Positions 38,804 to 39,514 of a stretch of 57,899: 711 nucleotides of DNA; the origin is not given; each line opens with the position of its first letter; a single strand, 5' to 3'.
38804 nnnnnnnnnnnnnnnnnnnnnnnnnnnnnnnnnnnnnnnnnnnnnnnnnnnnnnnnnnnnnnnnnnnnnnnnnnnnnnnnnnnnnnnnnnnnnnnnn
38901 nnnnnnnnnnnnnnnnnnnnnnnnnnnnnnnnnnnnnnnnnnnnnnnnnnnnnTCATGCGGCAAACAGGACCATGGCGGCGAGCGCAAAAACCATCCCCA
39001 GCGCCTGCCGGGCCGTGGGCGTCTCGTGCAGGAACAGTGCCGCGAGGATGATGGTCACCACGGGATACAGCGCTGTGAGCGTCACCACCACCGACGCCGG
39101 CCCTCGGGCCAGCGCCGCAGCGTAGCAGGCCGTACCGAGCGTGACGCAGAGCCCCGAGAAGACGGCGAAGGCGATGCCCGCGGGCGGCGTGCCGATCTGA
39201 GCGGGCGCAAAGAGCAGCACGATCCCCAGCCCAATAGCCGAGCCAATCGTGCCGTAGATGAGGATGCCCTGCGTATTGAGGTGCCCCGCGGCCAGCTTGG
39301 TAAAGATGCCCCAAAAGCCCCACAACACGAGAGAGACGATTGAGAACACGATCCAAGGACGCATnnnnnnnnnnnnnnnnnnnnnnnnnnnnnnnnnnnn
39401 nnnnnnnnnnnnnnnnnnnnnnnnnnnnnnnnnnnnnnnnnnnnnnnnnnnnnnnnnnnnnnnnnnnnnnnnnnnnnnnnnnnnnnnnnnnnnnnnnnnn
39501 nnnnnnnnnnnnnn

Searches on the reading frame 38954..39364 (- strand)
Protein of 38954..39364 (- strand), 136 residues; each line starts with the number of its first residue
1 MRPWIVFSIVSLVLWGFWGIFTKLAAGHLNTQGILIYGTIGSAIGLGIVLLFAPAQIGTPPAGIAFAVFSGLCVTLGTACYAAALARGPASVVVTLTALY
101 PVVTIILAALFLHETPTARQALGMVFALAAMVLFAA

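Call 37: search_protein_families(library=pfam, proteins=[window:38954-39364:-], max_evalue=0.01)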
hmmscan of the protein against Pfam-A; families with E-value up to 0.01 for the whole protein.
window:38954-39364:- (136 aa): 2 families
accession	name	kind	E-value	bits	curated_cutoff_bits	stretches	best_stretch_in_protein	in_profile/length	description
PF00892.27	EamA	-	1.5e-19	71.1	28.2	1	3-134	2-133/135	EamA-like transporter family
PF05653.20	Mg_trans_NIPA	-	0.006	16.2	26.2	1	71-132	55-117/295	Magnesium transporter NIPA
